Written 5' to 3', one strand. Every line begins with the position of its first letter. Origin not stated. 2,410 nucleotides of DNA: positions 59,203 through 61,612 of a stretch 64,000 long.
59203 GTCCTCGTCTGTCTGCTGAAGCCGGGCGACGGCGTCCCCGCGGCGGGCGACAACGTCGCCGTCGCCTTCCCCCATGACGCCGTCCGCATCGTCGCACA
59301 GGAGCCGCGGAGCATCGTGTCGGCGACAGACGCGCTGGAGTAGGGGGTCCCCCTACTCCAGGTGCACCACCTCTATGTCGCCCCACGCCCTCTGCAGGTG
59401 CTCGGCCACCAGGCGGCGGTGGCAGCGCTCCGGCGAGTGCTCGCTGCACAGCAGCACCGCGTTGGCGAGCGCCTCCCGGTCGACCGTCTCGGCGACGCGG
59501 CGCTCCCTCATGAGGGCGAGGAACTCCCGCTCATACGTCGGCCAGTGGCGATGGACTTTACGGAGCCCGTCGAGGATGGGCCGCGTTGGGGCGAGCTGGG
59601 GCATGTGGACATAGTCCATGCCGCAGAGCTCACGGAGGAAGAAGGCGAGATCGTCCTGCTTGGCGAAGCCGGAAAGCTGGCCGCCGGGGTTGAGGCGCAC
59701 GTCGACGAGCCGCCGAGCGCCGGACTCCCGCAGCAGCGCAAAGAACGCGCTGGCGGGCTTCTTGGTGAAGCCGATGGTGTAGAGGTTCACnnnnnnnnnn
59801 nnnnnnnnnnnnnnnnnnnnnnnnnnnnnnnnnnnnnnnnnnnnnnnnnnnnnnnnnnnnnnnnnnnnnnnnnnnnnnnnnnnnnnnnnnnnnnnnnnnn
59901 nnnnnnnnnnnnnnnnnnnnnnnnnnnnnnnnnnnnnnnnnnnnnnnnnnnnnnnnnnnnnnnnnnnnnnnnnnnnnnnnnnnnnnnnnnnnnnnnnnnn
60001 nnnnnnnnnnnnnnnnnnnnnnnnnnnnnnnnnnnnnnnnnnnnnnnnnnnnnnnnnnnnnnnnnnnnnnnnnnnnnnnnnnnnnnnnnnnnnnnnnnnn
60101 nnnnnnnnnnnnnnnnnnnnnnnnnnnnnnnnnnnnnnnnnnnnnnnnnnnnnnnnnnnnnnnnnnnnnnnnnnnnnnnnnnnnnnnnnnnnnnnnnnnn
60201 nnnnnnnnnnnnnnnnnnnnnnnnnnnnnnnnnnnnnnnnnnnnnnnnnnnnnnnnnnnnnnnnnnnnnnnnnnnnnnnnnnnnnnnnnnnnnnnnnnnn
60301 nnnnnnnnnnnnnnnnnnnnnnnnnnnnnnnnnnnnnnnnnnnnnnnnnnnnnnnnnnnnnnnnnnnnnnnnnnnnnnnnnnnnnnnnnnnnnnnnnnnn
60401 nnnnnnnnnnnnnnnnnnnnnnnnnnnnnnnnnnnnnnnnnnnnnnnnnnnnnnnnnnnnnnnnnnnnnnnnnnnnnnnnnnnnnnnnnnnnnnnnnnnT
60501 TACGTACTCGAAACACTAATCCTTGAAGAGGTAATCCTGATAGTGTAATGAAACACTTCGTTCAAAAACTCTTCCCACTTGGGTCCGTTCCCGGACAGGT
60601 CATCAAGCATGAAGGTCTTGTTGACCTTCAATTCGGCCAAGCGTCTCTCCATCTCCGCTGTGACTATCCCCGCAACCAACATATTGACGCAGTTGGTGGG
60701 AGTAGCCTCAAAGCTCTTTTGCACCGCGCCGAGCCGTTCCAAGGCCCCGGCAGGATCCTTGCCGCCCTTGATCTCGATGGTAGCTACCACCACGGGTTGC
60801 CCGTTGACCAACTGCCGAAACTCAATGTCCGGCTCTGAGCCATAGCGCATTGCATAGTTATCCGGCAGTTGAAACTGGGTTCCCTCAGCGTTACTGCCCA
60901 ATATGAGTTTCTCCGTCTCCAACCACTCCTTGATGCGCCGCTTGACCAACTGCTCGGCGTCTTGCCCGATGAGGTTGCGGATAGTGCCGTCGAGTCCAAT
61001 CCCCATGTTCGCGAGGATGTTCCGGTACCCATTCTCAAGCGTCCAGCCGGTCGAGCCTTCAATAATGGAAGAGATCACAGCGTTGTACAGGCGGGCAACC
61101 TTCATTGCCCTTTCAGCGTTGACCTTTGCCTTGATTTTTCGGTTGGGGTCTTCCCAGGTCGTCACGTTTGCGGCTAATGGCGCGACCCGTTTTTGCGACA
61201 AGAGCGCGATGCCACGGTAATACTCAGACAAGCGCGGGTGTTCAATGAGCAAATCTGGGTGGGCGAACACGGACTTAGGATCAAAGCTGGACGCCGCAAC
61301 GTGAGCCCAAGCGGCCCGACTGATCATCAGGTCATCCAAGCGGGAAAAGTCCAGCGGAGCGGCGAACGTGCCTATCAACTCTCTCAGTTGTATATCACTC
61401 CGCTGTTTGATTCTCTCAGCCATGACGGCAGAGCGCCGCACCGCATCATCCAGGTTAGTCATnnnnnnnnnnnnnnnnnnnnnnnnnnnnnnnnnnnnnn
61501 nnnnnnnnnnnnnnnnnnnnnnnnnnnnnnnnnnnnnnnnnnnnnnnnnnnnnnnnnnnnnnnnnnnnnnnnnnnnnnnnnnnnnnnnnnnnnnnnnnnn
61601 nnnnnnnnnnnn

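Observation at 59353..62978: Low-GC methyltransferase plus PD-(D/E)xK nuclease pair followed, co-oriented, by two DUF488 genes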

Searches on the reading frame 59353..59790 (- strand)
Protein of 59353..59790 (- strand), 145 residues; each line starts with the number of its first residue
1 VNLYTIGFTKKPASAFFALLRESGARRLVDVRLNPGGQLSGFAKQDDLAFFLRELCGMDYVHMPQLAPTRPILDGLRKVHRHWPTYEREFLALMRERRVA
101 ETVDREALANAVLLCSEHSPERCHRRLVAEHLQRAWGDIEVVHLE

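Call 3: search_protein_families(library=pfam, proteins=[window:59353-59790:-], max_evalue=0.1)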
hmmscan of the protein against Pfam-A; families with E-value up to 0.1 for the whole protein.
window:59353-59790:- (145 aa): 3 families
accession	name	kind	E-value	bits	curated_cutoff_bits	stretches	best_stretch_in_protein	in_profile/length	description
PF04343.18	DUF488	-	8.6e-23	81.7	22.2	1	14-132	3-121/121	Domain of unknown function DUF488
PF22751.1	DUF488-N3a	-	2.7e-09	37.8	27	1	61-134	37-116/118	Active DUF488-N3 subclade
PF22738.1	NNH7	-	0.004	17.8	27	1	14-127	91-203/225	NACHT N-terminal Helical domain 7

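Call 4: search_protein_families(library=ncbifam, proteins=[window:59353-59790:-], max_evalue=0.1)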
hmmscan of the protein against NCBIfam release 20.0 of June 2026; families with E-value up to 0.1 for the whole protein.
window:59353-59790:- (145 aa): 0 families

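Call 5: search_protein_families(library=padloc, proteins=[window:59353-59790:-], max_evalue=0.1)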
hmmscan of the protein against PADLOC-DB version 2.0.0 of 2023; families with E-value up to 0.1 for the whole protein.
window:59353-59790:- (145 aa): 4 families
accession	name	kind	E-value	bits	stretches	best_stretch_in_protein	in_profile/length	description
PDLC04658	PDC-M45C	-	8.7e-66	218.2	1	1-144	1-144/145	-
PDLC04505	PDC-M19A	-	1.8e-15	55.2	1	2-142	150-292/294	-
PDLC04657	PDC-M45B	-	3.2e-10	37.9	1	2-143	5-142/204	-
PDLC04504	PDC-M19A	-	8.8e-06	23.2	1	3-134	91-223/234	-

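Call 29: search_solved_structures(query=window:59353-59790:-, max_evalue=1)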
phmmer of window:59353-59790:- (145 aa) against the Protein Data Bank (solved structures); distinct sequences matched with E-value up to 1: 3.
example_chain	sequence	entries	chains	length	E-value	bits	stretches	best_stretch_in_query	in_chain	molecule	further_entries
2rek_A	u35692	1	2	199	0.11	15.8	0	104-125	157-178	Putative tetR-family transcriptional regulator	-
7ned_A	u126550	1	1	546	0.44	13.8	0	107-137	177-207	Urocanate hydratase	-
3hv8_A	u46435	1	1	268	0.98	12.7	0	88-133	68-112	Protein FimX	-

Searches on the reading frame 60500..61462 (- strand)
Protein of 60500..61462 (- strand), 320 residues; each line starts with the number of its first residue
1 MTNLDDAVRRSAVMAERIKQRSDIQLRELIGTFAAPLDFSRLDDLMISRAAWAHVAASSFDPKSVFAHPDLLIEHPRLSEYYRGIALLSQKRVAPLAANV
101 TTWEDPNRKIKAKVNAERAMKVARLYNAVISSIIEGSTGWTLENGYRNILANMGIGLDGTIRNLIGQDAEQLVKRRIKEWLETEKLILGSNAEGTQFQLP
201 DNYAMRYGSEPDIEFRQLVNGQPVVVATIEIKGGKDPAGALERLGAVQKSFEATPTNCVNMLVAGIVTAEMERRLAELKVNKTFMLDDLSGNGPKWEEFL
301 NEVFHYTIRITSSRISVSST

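Call 3: search_protein_families(library=pfam, proteins=[window:60500-61462:-], max_evalue=0.1)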
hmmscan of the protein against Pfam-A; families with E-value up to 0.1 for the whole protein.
window:60500-61462:- (320 aa): 2 families
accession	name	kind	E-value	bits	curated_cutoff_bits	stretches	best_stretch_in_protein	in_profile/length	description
PF09571.16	RE_XcyI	-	8.3e-16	58.6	25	1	53-299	42-294/305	XcyI restriction endonuclease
PF09194.16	Endonuc-BsobI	-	0.018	14.9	25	0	223-253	223-253/313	Restriction endonuclease BsobI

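Call 4: search_protein_families(library=ncbifam, proteins=[window:60500-61462:-], max_evalue=0.1)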
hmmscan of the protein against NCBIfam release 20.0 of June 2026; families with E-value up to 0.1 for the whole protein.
window:60500-61462:- (320 aa): 0 families

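Call 5: search_protein_families(library=padloc, proteins=[window:60500-61462:-], max_evalue=0.1)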
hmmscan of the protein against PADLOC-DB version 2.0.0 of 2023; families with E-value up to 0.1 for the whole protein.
window:60500-61462:- (320 aa): 2 families
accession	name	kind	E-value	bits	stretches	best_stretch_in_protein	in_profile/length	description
PDLC03539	REase_II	-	7e-07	26.8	1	46-306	53-323/333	Type II restriction enzyme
PDLC03415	REase_II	-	0.013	13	0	217-244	225-252/321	Type II restriction enzyme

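Call 30: search_solved_structures(query=window:60500-61462:-, max_evalue=1)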
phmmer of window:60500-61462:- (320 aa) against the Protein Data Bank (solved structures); distinct sequences matched with E-value up to 1: 1.
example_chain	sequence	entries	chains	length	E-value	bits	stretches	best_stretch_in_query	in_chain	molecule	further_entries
1dc1_A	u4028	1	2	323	0.15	14.4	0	207-243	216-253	BSOBI RESTRICTION ENDONUCLEASE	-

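Call 49: find_homologous_proteins(query=window:60500-61462:-, max_evalue=0.00001)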
Query window:60500-61462:- (320 aa): 1094 proteins with E <= 0.00001 among 7085 candidates; the best 120 are listed.
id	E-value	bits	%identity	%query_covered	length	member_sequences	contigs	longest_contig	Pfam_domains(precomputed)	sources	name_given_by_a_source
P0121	7.2e-207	703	100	100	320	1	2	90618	PF09571.16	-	-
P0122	1.9e-170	584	83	99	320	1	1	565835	PF09571.16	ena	-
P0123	5.2e-169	579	83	99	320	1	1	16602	PF09571.16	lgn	-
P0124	4.1e-153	527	75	98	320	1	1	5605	PF09571.16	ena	-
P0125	5.4e-153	526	75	99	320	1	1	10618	PF09571.16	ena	-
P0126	1.6e-151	522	74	99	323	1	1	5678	PF09571.16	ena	-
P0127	3.6e-151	520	75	99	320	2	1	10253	PF09571.16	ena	-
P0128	5.2e-150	517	74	99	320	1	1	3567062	PF09571.16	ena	-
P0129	6.3e-149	513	74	99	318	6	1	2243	PF09571.16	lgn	-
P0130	7.9e-148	509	72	98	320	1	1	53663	PF09571.16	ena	-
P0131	5.1e-137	474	66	99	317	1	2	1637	PF09571.16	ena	-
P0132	2.5e-136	472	68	99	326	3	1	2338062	PF09571.16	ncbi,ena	-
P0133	5.2e-135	467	66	99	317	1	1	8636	PF09571.16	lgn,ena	-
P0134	2.0e-134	466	67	99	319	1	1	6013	PF09571.16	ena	-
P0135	2.1e-134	465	66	99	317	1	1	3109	PF09571.16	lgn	-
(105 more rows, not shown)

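Call 51: find_encoding_contigs(protein=P0123, flank=8000, max_places=3)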
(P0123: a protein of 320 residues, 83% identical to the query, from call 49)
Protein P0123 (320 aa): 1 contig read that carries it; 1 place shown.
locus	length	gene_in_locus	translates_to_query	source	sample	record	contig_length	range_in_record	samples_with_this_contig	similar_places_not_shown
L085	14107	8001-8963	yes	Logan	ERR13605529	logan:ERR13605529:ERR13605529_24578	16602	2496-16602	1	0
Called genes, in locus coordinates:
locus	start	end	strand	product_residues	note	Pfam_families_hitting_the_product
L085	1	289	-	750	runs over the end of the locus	PF00384:Molybdopterin, PF01568:Molydop_binding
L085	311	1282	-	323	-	PF14522:Cytochrome_C7 (faint)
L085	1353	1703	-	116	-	-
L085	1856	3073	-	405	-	-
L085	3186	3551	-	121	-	PF05942:PaREP1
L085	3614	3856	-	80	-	PF00916:Sulfate_transp (weak)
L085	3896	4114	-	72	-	-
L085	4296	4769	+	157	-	PF05014:Nuc_deoxyrib_tr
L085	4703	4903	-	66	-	-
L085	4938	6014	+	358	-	PF01717:Meth_synt_2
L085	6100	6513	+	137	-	-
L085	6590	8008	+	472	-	PF01555:N6_N4_Mtase (faint)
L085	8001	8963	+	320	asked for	PF09571:RE_XcyI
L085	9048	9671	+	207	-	PF04343:DUF488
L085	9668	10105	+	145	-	PF04343:DUF488, PF22751:DUF488-N3a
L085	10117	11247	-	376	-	PF00005:ABC_tran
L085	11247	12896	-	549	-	PF00528:BPD_transp_1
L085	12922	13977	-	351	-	PF13416:SBP_bac_8, PF13343:SBP_bac_6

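Call 52: find_encoding_contigs(protein=P0122, flank=8000, max_places=3)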
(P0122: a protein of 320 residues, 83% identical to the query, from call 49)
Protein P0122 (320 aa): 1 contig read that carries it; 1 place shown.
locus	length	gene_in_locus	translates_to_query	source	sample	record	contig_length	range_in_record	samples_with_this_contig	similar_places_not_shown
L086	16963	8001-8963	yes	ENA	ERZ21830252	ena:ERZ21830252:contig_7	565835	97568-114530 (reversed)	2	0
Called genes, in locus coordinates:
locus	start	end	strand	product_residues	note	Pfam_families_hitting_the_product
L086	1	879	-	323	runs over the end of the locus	PF14522:Cytochrome_C7 (faint), PF14537:Cytochrom_c3_2 (faint)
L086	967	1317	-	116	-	-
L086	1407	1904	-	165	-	PF00484:Pro_CA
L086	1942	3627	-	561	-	PF00916:Sulfate_transp, PF01740:STAS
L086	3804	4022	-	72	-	-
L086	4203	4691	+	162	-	PF05014:Nuc_deoxyrib_tr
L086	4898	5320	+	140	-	-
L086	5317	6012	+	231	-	PF01717:Meth_synt_2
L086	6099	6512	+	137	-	-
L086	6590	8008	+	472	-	PF01555:N6_N4_Mtase (faint)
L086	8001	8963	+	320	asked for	PF09571:RE_XcyI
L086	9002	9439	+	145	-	PF04343:DUF488, PF22751:DUF488-N3a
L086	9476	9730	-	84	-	PF24732:ParE_like (weak)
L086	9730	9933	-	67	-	-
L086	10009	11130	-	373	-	PF00005:ABC_tran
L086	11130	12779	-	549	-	PF00528:BPD_transp_1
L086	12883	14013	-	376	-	-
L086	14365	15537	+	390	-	PF01594:AI-2E_transport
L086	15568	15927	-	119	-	-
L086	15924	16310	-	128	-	PF05973:Gp49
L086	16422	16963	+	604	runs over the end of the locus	PF02518:HATPase_c, PF13589:HATPase_c_3, PF01119:DNA_mis_repair, PF08676:MutL_C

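Call 53: find_encoding_contigs(protein=P0132, flank=6000, max_places=2)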
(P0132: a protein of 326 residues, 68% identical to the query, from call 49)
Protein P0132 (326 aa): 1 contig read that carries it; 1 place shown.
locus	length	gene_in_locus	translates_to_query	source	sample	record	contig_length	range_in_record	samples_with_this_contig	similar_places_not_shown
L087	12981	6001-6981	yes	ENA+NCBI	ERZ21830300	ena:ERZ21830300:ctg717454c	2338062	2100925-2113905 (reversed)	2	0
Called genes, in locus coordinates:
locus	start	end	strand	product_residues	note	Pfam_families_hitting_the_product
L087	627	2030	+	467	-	-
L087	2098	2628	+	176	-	-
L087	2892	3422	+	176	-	PF13391:HNH_2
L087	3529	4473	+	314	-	PF01266:DAO (faint), PF07992:Pyr_redox_2, PF13738:Pyr_redox_3, PF00070:Pyr_redox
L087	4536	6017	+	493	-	PF01555:N6_N4_Mtase (faint)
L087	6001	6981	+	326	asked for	PF09571:RE_XcyI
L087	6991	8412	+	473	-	PF04715:, PF00425:Chorismate_bind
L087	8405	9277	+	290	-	PF01063:Aminotran_4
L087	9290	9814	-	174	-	-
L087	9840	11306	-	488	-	PF13304:AAA_21, PF13175:AAA_15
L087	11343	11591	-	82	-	-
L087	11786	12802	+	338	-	PF01656:CbiA (weak), PF13500:AAA_26, PF07085:DRTGG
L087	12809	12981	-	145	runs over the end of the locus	PF02391:MoaE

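Call 77: find_related_loci(query=A4, collection=metagenome_contigs, flank=5000)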
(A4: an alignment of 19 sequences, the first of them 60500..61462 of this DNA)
Query A4 (320 aa) in metagenome_contigs; peptide patterns used: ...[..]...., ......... (x = any residue, [..] = any of these).
599 stretches matched a pattern (row limit reached: there are more); 81 encode a relative of the query (tblastn E <= 1e-3); the best 80 are kept; 80 distinct loci.
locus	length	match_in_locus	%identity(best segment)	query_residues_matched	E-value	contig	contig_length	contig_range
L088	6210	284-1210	62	1-315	5e-131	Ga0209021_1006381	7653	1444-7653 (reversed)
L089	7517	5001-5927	62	1-315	5e-131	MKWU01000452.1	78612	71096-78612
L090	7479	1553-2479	62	1-315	1e-129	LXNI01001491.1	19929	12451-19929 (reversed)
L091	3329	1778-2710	63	1-313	8e-134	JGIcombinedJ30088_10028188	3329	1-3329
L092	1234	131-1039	56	1-310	8e-116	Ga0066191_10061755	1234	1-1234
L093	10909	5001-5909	56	1-310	2e-106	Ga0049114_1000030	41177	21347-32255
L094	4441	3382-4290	55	1-310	3e-105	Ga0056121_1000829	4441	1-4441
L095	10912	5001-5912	54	1-310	3e-101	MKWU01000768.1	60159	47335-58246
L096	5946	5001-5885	52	10-310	1e-98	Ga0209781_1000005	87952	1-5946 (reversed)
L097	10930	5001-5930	52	1-316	1e-110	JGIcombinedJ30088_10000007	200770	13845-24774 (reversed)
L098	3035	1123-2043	40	10-310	4e-65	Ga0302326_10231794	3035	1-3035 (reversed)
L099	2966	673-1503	34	47-306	6e-41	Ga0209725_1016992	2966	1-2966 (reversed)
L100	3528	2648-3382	36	47-275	5e-40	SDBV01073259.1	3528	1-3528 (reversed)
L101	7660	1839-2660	33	47-303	4e-40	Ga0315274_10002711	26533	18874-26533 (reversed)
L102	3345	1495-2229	37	47-275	7e-40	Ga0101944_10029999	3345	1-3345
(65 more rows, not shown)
